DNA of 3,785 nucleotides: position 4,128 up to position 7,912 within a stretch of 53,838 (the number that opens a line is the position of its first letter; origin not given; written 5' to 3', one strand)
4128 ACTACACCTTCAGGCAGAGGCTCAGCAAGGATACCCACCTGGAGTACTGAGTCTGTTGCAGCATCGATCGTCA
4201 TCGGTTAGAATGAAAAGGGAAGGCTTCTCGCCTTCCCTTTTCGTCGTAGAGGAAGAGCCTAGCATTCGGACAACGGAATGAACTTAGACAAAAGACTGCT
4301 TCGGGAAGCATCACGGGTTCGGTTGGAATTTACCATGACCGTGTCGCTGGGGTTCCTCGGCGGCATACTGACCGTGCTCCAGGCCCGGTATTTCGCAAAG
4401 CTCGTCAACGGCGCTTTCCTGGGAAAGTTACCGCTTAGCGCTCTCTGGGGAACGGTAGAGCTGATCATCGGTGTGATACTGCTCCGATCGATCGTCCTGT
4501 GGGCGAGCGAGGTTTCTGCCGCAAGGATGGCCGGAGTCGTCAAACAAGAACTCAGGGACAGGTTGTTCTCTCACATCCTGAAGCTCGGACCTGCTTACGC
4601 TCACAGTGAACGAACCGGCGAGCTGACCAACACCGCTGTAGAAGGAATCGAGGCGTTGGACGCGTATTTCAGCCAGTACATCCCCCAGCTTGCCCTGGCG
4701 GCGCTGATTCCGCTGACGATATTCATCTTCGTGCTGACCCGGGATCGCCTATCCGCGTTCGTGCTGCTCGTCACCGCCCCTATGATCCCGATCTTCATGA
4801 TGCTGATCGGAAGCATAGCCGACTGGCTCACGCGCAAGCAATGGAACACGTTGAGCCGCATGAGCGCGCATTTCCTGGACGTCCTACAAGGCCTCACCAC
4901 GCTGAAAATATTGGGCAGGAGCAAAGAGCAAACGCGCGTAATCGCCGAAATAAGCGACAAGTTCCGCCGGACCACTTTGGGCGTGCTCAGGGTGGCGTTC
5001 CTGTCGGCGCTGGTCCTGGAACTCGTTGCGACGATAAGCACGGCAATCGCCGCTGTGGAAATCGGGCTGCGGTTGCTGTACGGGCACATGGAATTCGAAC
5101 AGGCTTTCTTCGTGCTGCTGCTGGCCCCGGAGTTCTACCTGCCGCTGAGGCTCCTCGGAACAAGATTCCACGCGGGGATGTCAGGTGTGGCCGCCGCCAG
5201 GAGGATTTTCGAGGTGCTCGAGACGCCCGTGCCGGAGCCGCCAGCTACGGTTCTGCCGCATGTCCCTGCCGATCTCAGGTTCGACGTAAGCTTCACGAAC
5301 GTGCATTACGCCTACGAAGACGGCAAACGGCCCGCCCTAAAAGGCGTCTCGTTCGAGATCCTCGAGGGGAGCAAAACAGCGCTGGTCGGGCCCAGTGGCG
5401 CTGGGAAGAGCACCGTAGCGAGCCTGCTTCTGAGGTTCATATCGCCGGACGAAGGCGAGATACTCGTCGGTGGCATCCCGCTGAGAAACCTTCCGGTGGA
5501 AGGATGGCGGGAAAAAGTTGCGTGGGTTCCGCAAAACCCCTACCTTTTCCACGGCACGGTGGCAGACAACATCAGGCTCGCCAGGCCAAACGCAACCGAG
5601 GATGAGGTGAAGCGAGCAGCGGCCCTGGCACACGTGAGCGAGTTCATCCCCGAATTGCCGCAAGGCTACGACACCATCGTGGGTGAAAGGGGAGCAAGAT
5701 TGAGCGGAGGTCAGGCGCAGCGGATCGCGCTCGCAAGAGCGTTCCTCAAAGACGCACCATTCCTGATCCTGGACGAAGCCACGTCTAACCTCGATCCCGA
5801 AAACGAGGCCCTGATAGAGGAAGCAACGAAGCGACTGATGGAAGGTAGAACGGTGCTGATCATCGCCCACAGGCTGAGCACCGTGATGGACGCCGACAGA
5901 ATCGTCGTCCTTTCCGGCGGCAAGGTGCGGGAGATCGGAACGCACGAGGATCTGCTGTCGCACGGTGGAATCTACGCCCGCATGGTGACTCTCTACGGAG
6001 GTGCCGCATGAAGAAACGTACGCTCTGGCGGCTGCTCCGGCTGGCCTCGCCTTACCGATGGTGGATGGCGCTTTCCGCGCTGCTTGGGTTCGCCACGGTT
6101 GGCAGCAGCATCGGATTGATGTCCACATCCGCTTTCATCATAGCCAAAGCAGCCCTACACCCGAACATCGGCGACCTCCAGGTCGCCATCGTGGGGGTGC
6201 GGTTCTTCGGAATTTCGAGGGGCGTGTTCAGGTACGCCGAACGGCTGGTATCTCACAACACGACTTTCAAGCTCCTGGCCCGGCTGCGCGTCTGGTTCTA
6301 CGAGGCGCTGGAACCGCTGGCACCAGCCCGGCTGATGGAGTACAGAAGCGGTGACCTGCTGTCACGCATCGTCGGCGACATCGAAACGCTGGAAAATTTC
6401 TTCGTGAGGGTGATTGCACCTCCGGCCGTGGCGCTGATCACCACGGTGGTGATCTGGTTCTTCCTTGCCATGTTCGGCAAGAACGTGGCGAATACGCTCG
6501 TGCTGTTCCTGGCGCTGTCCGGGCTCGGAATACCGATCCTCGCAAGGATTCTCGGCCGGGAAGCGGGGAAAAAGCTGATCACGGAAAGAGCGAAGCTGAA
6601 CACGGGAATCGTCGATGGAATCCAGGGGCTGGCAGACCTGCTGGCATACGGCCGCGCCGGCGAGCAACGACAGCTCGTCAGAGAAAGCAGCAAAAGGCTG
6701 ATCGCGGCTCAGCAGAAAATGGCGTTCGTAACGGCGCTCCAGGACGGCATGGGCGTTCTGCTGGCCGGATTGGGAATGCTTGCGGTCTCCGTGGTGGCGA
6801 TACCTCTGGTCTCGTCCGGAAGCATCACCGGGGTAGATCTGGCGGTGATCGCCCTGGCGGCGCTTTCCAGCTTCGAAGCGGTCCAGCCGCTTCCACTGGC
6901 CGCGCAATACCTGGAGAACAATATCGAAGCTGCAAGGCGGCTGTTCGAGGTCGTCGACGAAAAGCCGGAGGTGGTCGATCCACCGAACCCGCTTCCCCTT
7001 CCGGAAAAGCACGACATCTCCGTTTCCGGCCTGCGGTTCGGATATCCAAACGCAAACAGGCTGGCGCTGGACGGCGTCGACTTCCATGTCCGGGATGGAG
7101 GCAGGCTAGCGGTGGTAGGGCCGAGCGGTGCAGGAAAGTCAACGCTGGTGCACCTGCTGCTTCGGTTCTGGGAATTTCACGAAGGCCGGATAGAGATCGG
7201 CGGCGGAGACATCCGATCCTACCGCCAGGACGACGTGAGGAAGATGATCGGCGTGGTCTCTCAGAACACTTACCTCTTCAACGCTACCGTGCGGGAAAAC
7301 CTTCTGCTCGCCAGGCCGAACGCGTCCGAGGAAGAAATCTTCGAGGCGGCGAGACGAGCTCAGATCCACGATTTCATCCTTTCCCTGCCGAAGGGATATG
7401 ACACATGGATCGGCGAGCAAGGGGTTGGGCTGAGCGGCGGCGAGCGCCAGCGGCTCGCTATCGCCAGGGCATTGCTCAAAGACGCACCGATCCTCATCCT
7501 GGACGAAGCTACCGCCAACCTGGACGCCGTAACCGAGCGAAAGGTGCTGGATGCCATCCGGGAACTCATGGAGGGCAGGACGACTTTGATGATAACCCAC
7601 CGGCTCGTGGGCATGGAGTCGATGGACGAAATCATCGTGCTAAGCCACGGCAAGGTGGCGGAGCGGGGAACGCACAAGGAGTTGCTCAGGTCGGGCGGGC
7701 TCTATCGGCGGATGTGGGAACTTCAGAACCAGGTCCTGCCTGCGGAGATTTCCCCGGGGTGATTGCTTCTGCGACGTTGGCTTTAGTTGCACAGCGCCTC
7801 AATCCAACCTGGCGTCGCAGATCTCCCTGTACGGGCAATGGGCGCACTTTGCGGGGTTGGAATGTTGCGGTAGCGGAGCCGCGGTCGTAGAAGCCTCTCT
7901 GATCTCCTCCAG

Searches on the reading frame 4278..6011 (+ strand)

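Call 90: search_protein_families(library=pfam, proteins=[window:4278-6011:+], max_evalue=0.0001)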
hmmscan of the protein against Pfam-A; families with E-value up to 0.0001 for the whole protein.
window:4278-6011:+ (577 aa): 3 families
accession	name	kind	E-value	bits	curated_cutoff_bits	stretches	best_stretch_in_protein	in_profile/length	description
PF00005.33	ABC_tran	-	1.7e-31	110.1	25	1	354-503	1-137/137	ABC transporter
PF00664.28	ABC_membrane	-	3.7e-28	99.4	28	1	22-281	5-265/274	ABC transporter transmembrane region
PF02463.25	SMC_N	-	2e-08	34.4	40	1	474-544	136-210/220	RecF/RecN/SMC N terminal domain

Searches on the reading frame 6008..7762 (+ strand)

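Call 5: search_protein_families(library=pfam, proteins=[window:6008-7762:+], max_evalue=1)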
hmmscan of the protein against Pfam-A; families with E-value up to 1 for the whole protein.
window:6008-7762:+ (584 aa): 16 families
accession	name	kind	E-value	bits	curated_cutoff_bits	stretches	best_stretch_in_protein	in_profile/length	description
PF00005.33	ABC_tran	-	7.8e-31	107.9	25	1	354-503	1-137/137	ABC transporter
PF02463.25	SMC_N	-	5.4e-08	33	40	1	474-547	136-213/220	RecF/RecN/SMC N terminal domain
PF00664.28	ABC_membrane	-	1.9e-07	31.5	28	1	21-281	6-263/274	ABC transporter transmembrane region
PF13401.12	AAA_22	-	0.00011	22.9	27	1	364-542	5-129/130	AAA domain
PF13555.12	AAA_29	-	0.00053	20.1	27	1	354-381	12-39/61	P-loop containing region of AAA domain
PF13304.12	AAA_21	-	0.00061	20.4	27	0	368-393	3-36/304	AAA domain, putative AbiEii toxin, Type IV TA system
PF13191.12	AAA_16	-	0.0026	18.7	32.6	1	363-502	21-142/167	AAA ATPase domain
PF00004.35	AAA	-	0.0028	18.6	21.2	1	369-417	3-50/131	ATPase family associated with various cellular activities (AAA)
PF03193.22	RsgA_GTPase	-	0.025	14.9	30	1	365-385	107-127/174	RsgA GTPase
PF13558.12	SbcC_Walker_B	-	0.087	13.5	27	0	474-518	32-89/90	SbcC/RAD50-like, Walker B motif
PF05729.18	NACHT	-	0.09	13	26.7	1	367-389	3-25/167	NACHT domain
PF13604.12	AAA_30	-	0.096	12.8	27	1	368-396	22-50/191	AAA domain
PF13671.12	AAA_33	-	0.11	13.2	27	1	368-385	3-20/143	AAA domain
PF09818.15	ABC_ATPase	-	0.12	11.8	23.2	1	449-505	133-188/283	P-loop domain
PF20703.3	nSTAND1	-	0.15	12.1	27.1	1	366-382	35-51/379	Novel STAND NTPase 1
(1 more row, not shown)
